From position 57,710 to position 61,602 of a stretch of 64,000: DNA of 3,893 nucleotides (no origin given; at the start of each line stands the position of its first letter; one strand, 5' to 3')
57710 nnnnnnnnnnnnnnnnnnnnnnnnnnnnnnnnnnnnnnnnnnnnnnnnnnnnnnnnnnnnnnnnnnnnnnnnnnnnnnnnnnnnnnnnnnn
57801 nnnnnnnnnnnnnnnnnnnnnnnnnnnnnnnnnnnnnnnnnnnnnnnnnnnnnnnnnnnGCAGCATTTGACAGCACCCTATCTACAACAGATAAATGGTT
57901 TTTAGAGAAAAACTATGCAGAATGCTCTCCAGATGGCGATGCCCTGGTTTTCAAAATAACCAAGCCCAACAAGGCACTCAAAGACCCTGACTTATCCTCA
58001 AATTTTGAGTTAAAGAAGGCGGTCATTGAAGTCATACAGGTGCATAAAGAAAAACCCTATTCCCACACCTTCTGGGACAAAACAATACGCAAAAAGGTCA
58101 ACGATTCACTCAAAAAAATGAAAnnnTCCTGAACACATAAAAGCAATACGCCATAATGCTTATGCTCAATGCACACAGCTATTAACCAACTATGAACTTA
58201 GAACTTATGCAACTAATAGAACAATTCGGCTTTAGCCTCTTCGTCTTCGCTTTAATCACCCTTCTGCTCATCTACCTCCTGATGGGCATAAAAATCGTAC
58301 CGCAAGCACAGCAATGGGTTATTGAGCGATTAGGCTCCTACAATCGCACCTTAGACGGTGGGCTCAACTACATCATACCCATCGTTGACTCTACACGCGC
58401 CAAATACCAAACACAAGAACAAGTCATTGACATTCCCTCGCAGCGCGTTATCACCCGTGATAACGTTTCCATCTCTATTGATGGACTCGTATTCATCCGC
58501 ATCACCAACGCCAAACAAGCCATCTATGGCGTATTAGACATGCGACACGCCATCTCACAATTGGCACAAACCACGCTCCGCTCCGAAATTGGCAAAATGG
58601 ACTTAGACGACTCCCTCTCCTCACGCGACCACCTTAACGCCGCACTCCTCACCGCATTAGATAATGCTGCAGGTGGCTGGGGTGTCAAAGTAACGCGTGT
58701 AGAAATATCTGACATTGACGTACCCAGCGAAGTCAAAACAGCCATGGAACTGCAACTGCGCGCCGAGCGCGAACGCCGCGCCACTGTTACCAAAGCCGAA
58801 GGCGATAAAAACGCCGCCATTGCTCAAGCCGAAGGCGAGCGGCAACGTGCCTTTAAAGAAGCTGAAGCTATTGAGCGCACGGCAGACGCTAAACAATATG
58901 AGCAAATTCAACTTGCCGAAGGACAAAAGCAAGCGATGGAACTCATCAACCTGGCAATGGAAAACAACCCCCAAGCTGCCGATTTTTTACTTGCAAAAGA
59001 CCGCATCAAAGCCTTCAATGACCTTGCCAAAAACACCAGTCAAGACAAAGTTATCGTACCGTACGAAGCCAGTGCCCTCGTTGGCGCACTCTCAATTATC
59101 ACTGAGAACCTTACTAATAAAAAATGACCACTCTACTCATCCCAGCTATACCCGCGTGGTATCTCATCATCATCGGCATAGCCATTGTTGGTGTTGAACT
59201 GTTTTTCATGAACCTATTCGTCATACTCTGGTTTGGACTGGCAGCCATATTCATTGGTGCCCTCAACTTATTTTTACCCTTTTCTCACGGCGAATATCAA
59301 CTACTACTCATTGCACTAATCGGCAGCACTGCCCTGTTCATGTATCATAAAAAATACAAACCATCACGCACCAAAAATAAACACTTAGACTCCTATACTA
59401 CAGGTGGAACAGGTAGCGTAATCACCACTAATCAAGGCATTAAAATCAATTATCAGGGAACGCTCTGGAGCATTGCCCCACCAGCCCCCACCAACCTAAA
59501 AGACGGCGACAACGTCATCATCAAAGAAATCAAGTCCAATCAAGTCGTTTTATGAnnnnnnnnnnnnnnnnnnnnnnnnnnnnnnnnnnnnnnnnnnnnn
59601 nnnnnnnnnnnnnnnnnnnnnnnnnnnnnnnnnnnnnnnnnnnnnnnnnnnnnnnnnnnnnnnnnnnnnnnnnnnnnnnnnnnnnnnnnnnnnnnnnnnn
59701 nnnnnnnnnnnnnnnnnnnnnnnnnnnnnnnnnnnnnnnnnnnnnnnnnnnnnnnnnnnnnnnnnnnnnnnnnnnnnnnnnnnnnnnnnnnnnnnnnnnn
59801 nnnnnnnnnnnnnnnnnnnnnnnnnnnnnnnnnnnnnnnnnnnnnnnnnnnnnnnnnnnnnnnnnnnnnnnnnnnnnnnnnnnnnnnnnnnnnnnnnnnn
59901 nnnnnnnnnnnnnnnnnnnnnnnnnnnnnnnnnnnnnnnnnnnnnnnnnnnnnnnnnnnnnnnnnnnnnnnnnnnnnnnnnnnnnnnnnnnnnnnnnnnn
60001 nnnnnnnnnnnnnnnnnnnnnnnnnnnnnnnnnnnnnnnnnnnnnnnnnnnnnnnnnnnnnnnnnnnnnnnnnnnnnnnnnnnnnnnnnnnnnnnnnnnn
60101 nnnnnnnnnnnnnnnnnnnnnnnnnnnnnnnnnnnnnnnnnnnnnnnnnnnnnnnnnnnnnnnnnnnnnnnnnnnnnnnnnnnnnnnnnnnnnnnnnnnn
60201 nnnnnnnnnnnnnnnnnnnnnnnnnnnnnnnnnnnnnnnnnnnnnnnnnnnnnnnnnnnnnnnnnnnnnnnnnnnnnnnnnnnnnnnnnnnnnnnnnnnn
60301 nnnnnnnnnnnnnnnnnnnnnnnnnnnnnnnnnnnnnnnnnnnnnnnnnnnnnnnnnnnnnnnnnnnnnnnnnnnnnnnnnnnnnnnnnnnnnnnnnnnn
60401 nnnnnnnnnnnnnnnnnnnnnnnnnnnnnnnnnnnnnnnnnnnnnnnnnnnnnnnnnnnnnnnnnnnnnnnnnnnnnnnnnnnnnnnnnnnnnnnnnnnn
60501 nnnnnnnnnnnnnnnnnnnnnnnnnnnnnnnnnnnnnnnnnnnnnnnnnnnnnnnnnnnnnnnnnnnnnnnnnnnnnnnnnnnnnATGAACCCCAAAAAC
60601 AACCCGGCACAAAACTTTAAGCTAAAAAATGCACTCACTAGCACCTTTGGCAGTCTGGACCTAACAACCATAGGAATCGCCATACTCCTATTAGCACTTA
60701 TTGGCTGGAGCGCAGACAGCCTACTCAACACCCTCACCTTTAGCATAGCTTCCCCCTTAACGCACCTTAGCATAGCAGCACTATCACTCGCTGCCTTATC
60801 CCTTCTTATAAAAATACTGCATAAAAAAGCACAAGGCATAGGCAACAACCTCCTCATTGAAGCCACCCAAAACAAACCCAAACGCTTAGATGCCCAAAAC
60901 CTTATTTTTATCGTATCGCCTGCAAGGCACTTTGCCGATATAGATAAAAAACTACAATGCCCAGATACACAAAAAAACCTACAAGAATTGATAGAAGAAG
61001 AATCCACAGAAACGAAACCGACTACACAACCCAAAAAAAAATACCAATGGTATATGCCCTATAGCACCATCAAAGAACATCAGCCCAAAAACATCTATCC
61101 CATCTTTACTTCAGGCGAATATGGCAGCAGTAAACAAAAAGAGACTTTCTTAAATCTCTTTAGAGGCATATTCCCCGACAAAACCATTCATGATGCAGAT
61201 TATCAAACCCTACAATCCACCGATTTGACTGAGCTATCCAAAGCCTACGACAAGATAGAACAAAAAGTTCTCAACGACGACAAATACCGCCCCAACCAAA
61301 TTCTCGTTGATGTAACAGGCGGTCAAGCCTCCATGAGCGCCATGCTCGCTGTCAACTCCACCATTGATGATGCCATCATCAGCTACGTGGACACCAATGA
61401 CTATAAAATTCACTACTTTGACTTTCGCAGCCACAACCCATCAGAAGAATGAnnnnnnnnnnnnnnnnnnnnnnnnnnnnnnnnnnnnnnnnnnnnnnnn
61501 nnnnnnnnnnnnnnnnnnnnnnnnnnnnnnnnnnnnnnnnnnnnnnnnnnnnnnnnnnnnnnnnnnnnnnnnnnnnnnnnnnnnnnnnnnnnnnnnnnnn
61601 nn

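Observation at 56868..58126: cmr6 frameshift associated with a 9-bp direct repeat flanking a 62-bp segment; the Cmr6 also has a long charged C-terminal extension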

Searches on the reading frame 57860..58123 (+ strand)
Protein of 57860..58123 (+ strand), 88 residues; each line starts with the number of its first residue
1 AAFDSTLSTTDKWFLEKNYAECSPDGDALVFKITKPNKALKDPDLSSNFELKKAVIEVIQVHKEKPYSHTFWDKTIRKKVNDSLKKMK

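Call 46: predict_structure(alignment_id=A1)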
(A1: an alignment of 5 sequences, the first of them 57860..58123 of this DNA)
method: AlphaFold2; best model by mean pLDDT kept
length: 88 residues; sequences in the alignment: 5
mean_pLDDT: 73.3   pTM: 0.58
mean pLDDT of the five models: 73.3, 71.3, 70.8, 70.3, 65.4
residues with pLDDT >= 90: 0; 70-90: 51; 50-70: 35; < 50: 2
segments of 3 or more residues with pLDDT < 50: none
pLDDT, mean of each block of 10 residues (from residue 1): 65 84 69 84 85 86 66 60 59
secondary structure, 60 per line:
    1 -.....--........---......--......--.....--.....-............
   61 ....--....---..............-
elements in order: H2-6 H9-16 E20-25 E28-33 H36-40 H43-47 H49-64 E67-70 H74-87

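Call 59: search_protein_representatives(alignment_id=A1)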
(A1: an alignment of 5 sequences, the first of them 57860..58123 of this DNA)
Query: 5 sequences, 103 profile positions. Proteins with E-value up to 0.001 (for the whole library): 4; up to 1e-10: 3; up to 1e-30: 2. The best 4 are listed.
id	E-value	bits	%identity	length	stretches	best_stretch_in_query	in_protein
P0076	1.1e-64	231.3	-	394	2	2-102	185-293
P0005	7.9e-31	122.6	-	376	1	8-101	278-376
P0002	1.4e-25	105.7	-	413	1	8-102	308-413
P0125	1.5e-08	51.0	-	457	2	6-100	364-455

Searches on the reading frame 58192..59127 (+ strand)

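Call 5: search_protein_families(library=pfam, proteins=[window:58192-59127:+], max_evalue=0.01)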
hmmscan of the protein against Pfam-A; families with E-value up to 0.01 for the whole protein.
window:58192-59127:+ (311 aa): 2 families
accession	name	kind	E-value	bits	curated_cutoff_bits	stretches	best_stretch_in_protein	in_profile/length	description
PF01145.31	Band_7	-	8.9e-38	130.5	23.6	1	34-206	1-176/176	SPFH domain / Band 7 family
PF13421.11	Band_7_1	-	0.0076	16.3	24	0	122-187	143-205/211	SPFH domain-Band 7 family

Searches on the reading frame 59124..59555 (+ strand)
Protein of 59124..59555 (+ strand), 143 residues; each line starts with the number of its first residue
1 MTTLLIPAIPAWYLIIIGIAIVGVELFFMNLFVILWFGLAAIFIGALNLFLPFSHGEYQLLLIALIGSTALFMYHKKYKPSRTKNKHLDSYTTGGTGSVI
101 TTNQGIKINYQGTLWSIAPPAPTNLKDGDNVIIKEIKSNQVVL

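Call 5: search_protein_families(library=pfam, proteins=[window:59124-59555:+], max_evalue=0.01)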
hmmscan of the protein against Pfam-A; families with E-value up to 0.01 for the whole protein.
window:59124-59555:+ (143 aa): 0 families

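Call 67: search_protein_families(library=ncbifam, proteins=[window:59124-59555:+], max_evalue=0.001)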
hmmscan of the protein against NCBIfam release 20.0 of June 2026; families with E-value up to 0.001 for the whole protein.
window:59124-59555:+ (143 aa): 0 families

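Call 68: find_encoding_contigs(protein=window:59124-59555:+, flank=10000, max_places=10)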
Protein window:59124-59555:+ (143 aa): no gene with exactly this product is on record in the collection.

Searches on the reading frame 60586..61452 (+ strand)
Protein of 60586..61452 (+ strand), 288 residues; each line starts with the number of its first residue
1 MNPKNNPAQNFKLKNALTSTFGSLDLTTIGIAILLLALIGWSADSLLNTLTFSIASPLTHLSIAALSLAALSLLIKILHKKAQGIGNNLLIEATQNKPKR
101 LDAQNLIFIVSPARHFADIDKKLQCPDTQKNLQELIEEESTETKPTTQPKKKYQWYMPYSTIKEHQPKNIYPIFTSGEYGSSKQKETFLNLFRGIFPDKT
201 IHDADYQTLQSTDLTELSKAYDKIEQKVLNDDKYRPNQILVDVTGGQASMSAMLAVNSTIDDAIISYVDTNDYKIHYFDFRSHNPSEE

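Call 5: search_protein_families(library=pfam, proteins=[window:60586-61452:+], max_evalue=0.01)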
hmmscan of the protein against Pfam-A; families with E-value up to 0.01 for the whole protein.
window:60586-61452:+ (288 aa): 0 families

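Call 43: search_protein_families(library=ncbifam, proteins=[window:60586-61452:+], max_evalue=0.00001)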
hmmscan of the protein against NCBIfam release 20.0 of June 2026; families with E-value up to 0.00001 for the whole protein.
window:60586-61452:+ (288 aa): 1 family
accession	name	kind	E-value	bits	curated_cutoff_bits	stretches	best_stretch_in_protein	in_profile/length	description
TIGR02710.1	TIGR02710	equivalog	1.2e-06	27.8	83.9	1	205-271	40-106/384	TIGR02710 family CRISPR-associated CARF protein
